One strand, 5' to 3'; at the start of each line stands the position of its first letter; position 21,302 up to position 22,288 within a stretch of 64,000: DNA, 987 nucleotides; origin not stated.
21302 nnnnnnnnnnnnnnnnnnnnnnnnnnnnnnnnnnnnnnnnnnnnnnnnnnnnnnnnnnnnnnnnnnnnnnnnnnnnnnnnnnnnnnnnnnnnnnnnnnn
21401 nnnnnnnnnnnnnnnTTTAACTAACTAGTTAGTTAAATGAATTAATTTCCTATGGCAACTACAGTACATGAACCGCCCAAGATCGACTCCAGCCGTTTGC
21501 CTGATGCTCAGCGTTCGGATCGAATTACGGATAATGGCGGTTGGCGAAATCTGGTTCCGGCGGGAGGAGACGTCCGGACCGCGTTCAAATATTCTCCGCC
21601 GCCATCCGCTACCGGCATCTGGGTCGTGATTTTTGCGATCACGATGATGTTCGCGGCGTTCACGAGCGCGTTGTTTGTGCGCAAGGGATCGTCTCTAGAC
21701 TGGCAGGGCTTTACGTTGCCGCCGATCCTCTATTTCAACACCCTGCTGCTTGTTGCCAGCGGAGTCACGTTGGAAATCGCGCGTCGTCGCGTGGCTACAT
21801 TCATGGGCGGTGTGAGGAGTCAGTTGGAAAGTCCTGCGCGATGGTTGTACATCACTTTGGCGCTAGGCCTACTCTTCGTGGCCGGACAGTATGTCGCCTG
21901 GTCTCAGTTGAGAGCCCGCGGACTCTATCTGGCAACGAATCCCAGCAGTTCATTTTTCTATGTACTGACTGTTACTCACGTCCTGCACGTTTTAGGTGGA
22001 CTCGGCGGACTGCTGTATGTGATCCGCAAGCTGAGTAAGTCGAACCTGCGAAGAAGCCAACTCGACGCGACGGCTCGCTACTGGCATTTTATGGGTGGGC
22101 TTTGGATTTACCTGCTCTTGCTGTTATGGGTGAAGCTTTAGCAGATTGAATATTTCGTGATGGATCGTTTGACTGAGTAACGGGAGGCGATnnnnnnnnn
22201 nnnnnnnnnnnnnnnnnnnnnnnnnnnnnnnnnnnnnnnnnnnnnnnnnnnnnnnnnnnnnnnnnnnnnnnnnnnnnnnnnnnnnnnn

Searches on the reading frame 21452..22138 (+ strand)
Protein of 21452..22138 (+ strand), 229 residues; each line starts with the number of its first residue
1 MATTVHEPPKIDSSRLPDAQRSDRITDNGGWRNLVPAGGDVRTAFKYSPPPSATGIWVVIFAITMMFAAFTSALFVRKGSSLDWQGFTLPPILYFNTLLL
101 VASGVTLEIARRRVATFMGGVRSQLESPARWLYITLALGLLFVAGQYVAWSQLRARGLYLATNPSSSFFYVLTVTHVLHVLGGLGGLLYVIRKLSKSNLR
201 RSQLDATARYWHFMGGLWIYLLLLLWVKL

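Call 7: search_protein_families(library=pfam, proteins=[window:21452-22138:+], max_evalue=0.01)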
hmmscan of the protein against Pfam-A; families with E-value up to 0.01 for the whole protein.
window:21452-22138:+ (229 aa): 1 family
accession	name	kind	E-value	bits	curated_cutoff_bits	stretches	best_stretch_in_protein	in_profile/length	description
PF00510.24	COX3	-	1e-08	35.8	23.8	1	59-226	88-254/258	Cytochrome c oxidase subunit III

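Call 81: search_protein_families(library=ncbifam, proteins=[window:21452-22138:+], max_evalue=0.001)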
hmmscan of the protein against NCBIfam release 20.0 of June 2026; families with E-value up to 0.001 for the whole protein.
window:21452-22138:+ (229 aa): 4 families
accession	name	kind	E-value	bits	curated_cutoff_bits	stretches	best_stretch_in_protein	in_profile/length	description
NF050119.1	aa3_CtaE_Actin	exception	2.3e-18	67.1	190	1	53-226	12-187/190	aa3-type cytochrome oxidase subunit III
TIGR02842.1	CyoC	equivalog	7.2e-13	49.2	223.75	1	55-224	4-173/180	cytochrome o ubiquinol oxidase subunit III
TIGR02897.1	QoxC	equivalog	4e-10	40.1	239.9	1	54-225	12-184/190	cytochrome aa3 quinol oxidase subunit III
NF007944.0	PRK10663.1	equivalog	2.9e-09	37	340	1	55-223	28-196/204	cytochrome o ubiquinol oxidase subunit III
